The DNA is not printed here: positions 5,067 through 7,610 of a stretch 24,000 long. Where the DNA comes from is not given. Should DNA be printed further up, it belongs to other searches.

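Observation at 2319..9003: WYL-regulated operon of three tandem dynamin-like GTPases in an AT-rich insertion between ygfZ and ndh: candidate undescribed defence or membrane-remodelling system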

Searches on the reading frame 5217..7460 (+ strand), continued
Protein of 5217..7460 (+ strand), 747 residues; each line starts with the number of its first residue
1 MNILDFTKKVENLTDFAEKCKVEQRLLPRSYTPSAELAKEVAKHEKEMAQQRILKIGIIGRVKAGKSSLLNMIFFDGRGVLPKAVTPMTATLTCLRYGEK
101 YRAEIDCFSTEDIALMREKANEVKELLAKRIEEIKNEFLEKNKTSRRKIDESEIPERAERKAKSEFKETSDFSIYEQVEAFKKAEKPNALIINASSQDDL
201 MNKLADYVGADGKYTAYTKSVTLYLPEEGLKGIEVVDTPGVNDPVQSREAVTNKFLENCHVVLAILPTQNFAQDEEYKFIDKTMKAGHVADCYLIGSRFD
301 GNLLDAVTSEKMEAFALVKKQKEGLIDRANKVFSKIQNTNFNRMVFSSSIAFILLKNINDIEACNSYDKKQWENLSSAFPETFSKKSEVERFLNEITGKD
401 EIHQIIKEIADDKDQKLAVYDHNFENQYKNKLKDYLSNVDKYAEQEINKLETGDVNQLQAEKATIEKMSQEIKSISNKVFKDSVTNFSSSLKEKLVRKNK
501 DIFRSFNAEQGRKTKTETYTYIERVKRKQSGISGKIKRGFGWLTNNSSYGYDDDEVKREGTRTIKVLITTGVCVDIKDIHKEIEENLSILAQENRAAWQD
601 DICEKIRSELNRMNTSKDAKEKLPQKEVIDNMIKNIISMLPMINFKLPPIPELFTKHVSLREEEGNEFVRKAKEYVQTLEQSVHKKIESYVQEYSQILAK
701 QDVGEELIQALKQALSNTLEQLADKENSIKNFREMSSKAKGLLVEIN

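Call 72: fold_search(model_id=the predicted structure, library=pdb)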
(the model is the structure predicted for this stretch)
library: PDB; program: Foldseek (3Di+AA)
matches with E <= 10: 725; with E <= 0.001: 43
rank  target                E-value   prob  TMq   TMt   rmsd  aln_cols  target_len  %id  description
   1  2j69_A                3.0e-14  1.00  0.29  0.32  35.1       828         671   12  Bacterial dynamin-like protein BDLP (released 2006-12-04)
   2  7zw6_A                3.5e-14  1.00  0.36  0.34  22.2       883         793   12  Oligomeric structure of SynDLP (released 2023-04-19)
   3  6j73_B                2.8e-13  1.00  0.27  0.35  34.8       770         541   13  Crystal structure of IniA from Mycobacterium smegmatis (released 2019-09-11)
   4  2j68                  4.5e-13  1.00  0.27  0.29  35.6       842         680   13  Bacterial dynamin-like protein BDLP, GDP bound (released 2006-12-04)
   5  6j72                  1.4e-12  1.00  0.28  0.35  34.4       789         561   13  Crystal structure of IniA from Mycobacterium smegmatis with GTP bound (released 2019-09-11)
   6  9em7_A                2.0e-12  1.00  0.37  0.35  22.5       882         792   12  Oligomeric structure of SynDLP in presence of GTP (released 2024-09-11)
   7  6j73_A                2.2e-12  1.00  0.26  0.34  34.8       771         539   12  Crystal structure of IniA from Mycobacterium smegmatis (released 2019-09-11)
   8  5oxf_A                7.4e-11  1.00  0.25  0.26  33.8       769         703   16  An oligomerised bacterial dynamin pair provides a mechanism for the long range sensing and tethering of membranes (released 2018-09-05)
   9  5owv_A                1.3e-10  1.00  0.24  0.26  33.9       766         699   16  An oligomerised bacterial dynamin pair provides a mechanism for the long-range sensing and tethering of membranes (released 2018-09-05)
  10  5owv_C                1.2e-09  1.00  0.22  0.26  27.1       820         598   13  An oligomerised bacterial dynamin pair provides a mechanism for the long-range sensing and tethering of membranes (released 2018-09-05)
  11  5oxf_C                2.6e-09  1.00  0.21  0.26  28.0       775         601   14  An oligomerised bacterial dynamin pair provides a mechanism for the long range sensing and tethering of membranes (released 2018-09-05)
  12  5owv_B                4.1e-09  1.00  0.29  0.36  32.9       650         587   15  An oligomerised bacterial dynamin pair provides a mechanism for the long-range sensing and tethering of membranes (released 2018-09-05)
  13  9em9_A                4.8e-09  1.00  0.31  0.43  12.2       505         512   14  Structure of SynDLP MGD with GMPPNP (released 2024-09-11)
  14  5oxf_B                6.9e-09  1.00  0.27  0.33  32.9       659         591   16  An oligomerised bacterial dynamin pair provides a mechanism for the long range sensing and tethering of membranes (released 2018-09-05)
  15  5gom_B                2.3e-07  1.00  0.32  0.53  11.4       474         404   14  Truncated mitofusin-1, transition-like state (released 2017-02-01)
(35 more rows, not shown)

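Call 75: search_dna_similar(query=window:5217-7460:+, collection=plasmids, mode=protein, max_evalue=1e-10, max_rows=25)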
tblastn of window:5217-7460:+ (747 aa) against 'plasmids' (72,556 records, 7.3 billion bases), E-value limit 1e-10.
Records with a match: 15; places in all: 15; records where one place covers at least 80% of the query: 2.
Best place of each record, by identity: <60% 15.
By first word of the organism name: Escherichia 10; Pseudomonas 2; Moraxella 1; Calditerrivibrio 1; Photobacterium 1.
By predicted mobility (MOB-suite, as given by PLSDB): non-mobilizable 11; conjugative 4.
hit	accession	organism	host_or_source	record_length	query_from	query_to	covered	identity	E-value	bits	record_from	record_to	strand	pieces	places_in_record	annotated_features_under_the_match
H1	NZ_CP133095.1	Pseudomonas aeruginosa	Homo sapiens,pus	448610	52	742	93%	26.6%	2e-66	247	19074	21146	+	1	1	dynamin family protein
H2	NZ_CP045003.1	Pseudomonas aeruginosa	Homo sapiens,single cell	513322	52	742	93%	26.6%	2e-66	247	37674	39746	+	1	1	dynamin family protein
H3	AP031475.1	Moraxella osloensis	-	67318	52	590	72%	27.3%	2e-29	133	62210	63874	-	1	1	dynamin family protein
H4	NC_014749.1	Calditerrivibrio nitroreducens DSM 19672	terrestrial hot spring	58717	36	459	57%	31.2%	6e-52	203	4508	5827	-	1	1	dynamin family protein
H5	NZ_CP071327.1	Photobacterium ganghwense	cell culture,Seashore sediment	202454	36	305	36%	31.9%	8e-34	147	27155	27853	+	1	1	dynamin family protein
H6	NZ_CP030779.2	Escherichia albertii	-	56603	52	300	33%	32.7%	1e-29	134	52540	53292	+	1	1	dynamin family protein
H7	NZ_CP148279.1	Escherichia coli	-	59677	52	300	33%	32.7%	1e-29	134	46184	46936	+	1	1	dynamin family protein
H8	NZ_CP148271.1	Escherichia coli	-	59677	52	300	33%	32.7%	1e-29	134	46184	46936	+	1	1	dynamin family protein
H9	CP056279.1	Escherichia coli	culture,Wastewater effluent sample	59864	52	300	33%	32.7%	1e-29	134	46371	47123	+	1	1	dynamin family protein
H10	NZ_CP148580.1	Escherichia coli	Homo sapiens,single cell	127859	52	300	33%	32.7%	1e-29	134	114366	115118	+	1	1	dynamin family protein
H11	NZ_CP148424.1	Escherichia coli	-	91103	52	157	14%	37.7%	1e-13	83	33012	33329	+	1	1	dynamin family protein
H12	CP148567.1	Escherichia coli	Aves,single cell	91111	52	157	14%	37.7%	1e-13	83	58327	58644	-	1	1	dynamin family protein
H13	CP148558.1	Escherichia coli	-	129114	52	157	14%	37.7%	1e-13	83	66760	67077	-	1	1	dynamin family protein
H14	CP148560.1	Escherichia coli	-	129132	52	157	14%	37.7%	1e-13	83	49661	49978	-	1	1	dynamin family protein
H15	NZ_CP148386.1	Escherichia coli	Homo sapiens,single cell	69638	52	135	11%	44.0%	3e-13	81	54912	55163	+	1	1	dynamin family protein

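Call 76: search_dna_similar(query=window:5217-7460:+, collection=phages, mode=protein, max_evalue=0.00001, max_rows=15)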
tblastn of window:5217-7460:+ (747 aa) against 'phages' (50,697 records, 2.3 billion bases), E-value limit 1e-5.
No match.

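Call 77: get_annotated_region(hit=H1, flank=9000)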
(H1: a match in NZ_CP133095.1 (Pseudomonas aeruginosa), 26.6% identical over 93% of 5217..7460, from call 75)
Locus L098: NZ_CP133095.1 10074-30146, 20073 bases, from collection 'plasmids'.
description: Pseudomonas aeruginosa strain pae001 plasmid ppae01, complete sequence
organism: Pseudomonas aeruginosa (NCBI taxid 287)
taxonomy: Bacteria; Pseudomonadota; Gammaproteobacteria; Pseudomonadales; Pseudomonadaceae; Pseudomonas; Pseudomonas aeruginosa
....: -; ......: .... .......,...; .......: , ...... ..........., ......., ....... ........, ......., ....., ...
typing (MOB-suite, as given by PLSDB): non-mobilizable; replicon rep_cluster_1115; mating-pair formation MPF_I
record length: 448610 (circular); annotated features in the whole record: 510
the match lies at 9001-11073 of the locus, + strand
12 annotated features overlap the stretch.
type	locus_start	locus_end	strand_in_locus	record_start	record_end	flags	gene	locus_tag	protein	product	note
CDS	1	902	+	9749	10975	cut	-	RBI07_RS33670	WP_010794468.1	IS256-like element ISPa1328 family transposase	-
CDS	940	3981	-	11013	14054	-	-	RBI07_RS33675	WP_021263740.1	DEAD/DEAH box helicase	-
CDS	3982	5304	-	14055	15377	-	-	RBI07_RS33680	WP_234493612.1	EH signature domain-containing protein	-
CDS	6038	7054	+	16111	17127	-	-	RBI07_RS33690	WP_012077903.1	WYL domain-containing protein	-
CDS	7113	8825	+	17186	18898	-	-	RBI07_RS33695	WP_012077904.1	dynamin family protein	-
CDS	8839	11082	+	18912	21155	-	-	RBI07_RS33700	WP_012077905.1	dynamin family protein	-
CDS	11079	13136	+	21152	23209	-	-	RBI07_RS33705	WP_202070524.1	dynamin family protein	-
CDS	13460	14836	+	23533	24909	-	-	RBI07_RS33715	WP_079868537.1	IS30 family transposase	-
CDS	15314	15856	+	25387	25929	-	-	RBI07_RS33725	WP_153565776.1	hypothetical protein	-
CDS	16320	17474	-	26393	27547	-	-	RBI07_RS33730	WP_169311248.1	site-specific integrase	GO:0015074 - DNA integration [Evidence IEA]; GO:0006310 - DNA recombination [Evidence IEA]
CDS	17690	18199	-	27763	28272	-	-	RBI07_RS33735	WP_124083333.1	hypothetical protein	-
CDS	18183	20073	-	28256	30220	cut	-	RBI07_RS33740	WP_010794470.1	integrase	-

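Call 78: get_annotated_region(hit=H7, flank=7000)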
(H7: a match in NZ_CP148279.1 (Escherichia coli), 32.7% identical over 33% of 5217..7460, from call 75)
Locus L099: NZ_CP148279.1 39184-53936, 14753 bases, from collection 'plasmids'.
description: Escherichia coli strain Z1323PEC0011 plasmid pZ1323PEC0011-3, complete sequence
organism: Escherichia coli (NCBI taxid 562)
taxonomy: Bacteria; Pseudomonadota; Gammaproteobacteria; Enterobacterales; Enterobacteriaceae; Escherichia; Escherichia coli
host: -; source: -; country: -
typing (MOB-suite, as given by PLSDB): non-mobilizable; replicon IncFIA,IncFIB,rep_cluster_2232
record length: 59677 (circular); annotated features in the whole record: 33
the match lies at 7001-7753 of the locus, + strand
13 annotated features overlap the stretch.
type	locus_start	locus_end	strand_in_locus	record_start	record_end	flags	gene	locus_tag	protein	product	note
CDS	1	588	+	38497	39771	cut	umuC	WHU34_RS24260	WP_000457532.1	translesion error-prone DNA polymerase V subunit UmuC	GO:0006281 - DNA repair [Evidence IEA]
CDS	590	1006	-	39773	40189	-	-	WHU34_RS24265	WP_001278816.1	plasmid partitioning/stability family protein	-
CDS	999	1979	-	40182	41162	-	-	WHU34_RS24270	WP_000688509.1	plasmid segregation protein ParM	GO:0030541 - plasmid partitioning [Evidence IEA]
CDS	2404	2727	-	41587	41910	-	-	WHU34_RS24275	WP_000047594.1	hypothetical protein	-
CDS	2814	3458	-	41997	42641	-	-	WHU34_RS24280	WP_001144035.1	ParA family protein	-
CDS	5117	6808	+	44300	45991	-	-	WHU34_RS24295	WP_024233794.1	dynamin family protein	-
CDS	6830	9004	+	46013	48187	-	-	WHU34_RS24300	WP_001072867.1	dynamin family protein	-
CDS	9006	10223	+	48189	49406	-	-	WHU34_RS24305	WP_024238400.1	dynamin family protein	-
CDS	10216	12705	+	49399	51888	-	-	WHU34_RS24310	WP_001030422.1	CFI-box-CTERM domain-containing protein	-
CDS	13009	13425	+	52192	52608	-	-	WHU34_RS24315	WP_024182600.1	hypothetical protein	-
CDS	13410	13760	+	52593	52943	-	-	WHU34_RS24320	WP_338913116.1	hypothetical protein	-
CDS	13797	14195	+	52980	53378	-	-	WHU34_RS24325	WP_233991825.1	hypothetical protein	-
CDS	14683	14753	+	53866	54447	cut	-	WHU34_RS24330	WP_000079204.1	hypothetical protein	-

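Call 79: search_protein_families(library=padloc, proteins=[L099:5117-6808:+, L099:6830-9004:+, L099:9006-10223:+, L099:10216-12705:+, L098:6038-7054:+, L098:7113-8825:+, L098:8839-11082:+, L098:11079-13136:+, L098:3982-5304:-, L098:940-3981:-], max_evalue=0.001)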
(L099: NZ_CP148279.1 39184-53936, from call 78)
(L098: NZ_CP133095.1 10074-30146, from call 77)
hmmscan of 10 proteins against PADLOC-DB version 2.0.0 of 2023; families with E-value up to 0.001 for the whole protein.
L099:5117-6808:+ (563 aa): 1 family
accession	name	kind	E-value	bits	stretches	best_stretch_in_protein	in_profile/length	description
PDLC03839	LeoA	-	5.7e-07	27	1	34-83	49-102/559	-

L099:6830-9004:+ (724 aa): 1 family
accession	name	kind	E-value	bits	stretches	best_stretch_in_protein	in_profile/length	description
PDLC03841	LeoBC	-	1.1e-08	32.8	1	38-510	55-385/601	-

L099:9006-10223:+ (405 aa): 2 families
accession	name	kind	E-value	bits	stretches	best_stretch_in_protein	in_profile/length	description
PDLC03841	LeoBC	-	3.5e-05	21.1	1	47-266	32-190/601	-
PDLC03839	LeoA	-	0.00067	16.9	0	95-132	57-97/559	-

L099:10216-12705:+ (829 aa): 0 families

L098:6038-7054:+ (338 aa): 3 families
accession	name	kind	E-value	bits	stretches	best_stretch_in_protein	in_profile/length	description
PDLC01652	WYL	-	6e-23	79.9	1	156-327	21-160/162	"CAS-I,CAS-II,CAS-III,CAS-IV,CAS-V,CAS-VI; associated_signaling"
PDLC01457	WYL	-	3.2e-21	74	1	8-315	3-227/229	"CAS-I,CAS-II,CAS-III,CAS-IV,CAS-V,CAS-VI; associated_signaling"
PDLC01766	Cas3c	-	3.2e-09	33.5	1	158-334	140-318/1009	-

L098:7113-8825:+ (570 aa): 2 families
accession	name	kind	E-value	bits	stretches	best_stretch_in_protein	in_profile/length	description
PDLC03839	LeoA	-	2.4e-10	38.2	1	14-78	22-100/559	-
PDLC03840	LeoA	-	0.00015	18.9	0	30-61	45-76/577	-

L098:8839-11082:+ (747 aa): 2 families
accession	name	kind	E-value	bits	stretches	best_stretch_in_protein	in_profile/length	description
PDLC03841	LeoBC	-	6.6e-14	49.9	1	42-291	62-171/601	-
PDLC03859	LmuB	-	0.00086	16.6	0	591-741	346-474/611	-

L098:11079-13136:+ (685 aa): 2 families
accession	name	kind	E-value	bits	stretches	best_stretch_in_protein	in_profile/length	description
PDLC03859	LmuB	-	3.9e-06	24.3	1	28-292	261-490/611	-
PDLC00580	JetC3|JetC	-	0.00021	17.6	1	37-272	219-450/1068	DUF3584 domain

L098:3982-5304:- (440 aa): 2 families
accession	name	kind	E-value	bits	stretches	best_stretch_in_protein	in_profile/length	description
PDLC00623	ZorC1|ZorC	-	2.3e-211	702.1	2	160-439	390-686/687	EH signature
PDLC00617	ZorC1|ZorC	-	7e-47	158.6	2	158-269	370-482/483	EH signature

L098:940-3981:- (1013 aa): 33 families (the best 25 are shown)
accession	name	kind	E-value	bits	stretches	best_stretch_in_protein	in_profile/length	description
PDLC00627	ZorD1|ZorD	-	0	1662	1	1-1013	1-1005/1006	"SWI2/SNF2 helicase, Mrr-like nuclease"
PDLC00630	ZorD1|ZorD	-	1.5e-196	653.4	1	352-1002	16-652/817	"SWI2/SNF2 helicase, Mrr-like nuclease"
PDLC00631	ZorD1|ZorD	-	7.4e-186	618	1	57-1006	32-919/1071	"SWI2/SNF2 helicase, Mrr-like nuclease"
PDLC00632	ZorD1|ZorD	-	2.3e-147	490.7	1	305-1000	431-1083/1101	"SWI2/SNF2 helicase, Mrr-like nuclease"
PDLC00629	ZorD1|ZorD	-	2.1e-145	484.1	2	303-1007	334-965/1012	"SWI2/SNF2 helicase, Mrr-like nuclease"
PDLC00634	ZorD1|ZorD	-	1.7e-131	438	1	305-1007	338-979/1208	"SWI2/SNF2 helicase, Mrr-like nuclease"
PDLC00633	ZorD1|ZorD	-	1.7e-128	428.1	2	611-1004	540-892/908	"SWI2/SNF2 helicase, Mrr-like nuclease"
PDLC00628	ZorD1|ZorD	-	1.4e-92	309.1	3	829-974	810-948/1171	"SWI2/SNF2 helicase, Mrr-like nuclease"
PDLC02854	DpdE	-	2.5e-84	281.8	1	458-995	581-1061/1083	DpdE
PDLC02842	DpdE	-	7.1e-58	194.2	2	607-966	800-1124/1176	DpdE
PDLC02850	DpdE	-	3e-48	162.5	1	614-965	900-1214/1282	DpdE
PDLC02849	DpdE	-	5e-46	155.3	2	627-965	508-805/857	DpdE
PDLC02851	DpdE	-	4.6e-42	141.9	2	613-966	695-1008/1055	DpdE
PDLC02845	DpdE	-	4.2e-36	122.2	2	610-965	935-1245/1293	DpdE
PDLC02848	DpdE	-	1.3e-33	114.1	1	614-863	452-674/856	DpdE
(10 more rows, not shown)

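Call 90: search_solved_structures(query=A9, max_evalue=5)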
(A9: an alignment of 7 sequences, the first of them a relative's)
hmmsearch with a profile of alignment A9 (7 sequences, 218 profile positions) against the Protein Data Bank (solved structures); distinct sequences matched with E-value up to 5: 2.
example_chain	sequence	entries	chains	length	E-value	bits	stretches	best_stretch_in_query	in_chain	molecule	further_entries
12kh_A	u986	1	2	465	0.66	12.8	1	82-180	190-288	Condensation Domain Protein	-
9hxl_A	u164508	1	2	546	1.5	11.7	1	146-172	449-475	Putative bacterial antiviral defense protein Thr1ApeA from Thermoactinospora rubra strain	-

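Call 91: search_protein_families(library=ncbifam, proteins=[L001:7186-7842:+, L003:14596-15258:+, L047:15826-16530:+, L099:10216-12705:+], max_evalue=1)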
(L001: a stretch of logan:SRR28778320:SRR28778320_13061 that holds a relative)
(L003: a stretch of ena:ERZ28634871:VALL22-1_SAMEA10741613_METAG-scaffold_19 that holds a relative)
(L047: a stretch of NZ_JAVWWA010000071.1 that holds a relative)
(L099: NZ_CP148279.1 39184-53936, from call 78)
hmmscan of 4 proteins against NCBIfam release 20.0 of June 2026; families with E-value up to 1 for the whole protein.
L001:7186-7842:+ (218 aa): 0 families

L003:14596-15258:+ (220 aa): 0 families

L047:15826-16530:+ (234 aa): 0 families

L099:10216-12705:+ (829 aa): 1 family
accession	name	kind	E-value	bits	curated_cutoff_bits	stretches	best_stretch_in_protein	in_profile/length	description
NF041770.1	CFI_box_CTERM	domain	5.6e-18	64.5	40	1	726-798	1-69/69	CFI-box-CTERM domain-containing protein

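Call 100: find_encoding_contigs(protein=P0001, flank=10000, max_places=4)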
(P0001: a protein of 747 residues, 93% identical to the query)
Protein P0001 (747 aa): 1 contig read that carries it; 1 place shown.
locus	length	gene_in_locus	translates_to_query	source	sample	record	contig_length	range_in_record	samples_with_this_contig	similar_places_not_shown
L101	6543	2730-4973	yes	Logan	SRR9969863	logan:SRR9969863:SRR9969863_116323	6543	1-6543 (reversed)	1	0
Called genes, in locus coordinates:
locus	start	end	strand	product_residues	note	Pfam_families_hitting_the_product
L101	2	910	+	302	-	?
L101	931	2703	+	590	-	PF00350:Dynamin_N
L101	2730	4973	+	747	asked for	PF00350:Dynamin_N, PF01926:MMR_HSR1 (faint)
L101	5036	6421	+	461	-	PF01926:MMR_HSR1 (faint), PF00350:Dynamin_N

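Call 101: search_protein_representatives(protein=window:5217-7460:+)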
Query: 747 residues. Proteins with E-value up to 0.001 (for the whole library): 2513; up to 1e-10: 1111; up to 1e-30: 540. The best 150 are listed.
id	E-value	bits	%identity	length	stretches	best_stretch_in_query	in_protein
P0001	0.0e+00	1495.3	93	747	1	1-747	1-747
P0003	1.1e-179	615.6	43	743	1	1-745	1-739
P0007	2.7e-122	426.0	38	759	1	1-746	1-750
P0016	1.3e-83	298.2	30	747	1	2-737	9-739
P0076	4.2e-80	286.6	31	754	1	11-742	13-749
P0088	7.9e-79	282.4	31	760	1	51-737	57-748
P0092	1.3e-78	281.7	34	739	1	27-739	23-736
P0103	1.2e-77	278.5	30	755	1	39-746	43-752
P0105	3.8e-77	276.8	32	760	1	46-737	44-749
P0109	9.9e-77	275.5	31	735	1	39-738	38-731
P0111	3.3e-76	273.7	31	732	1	34-741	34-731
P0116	1.2e-74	268.6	29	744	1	46-737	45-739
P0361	8.5e-74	265.8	28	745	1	49-740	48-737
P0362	6.2e-73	262.9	32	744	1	30-740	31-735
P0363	2.4e-69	251.1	31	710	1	16-696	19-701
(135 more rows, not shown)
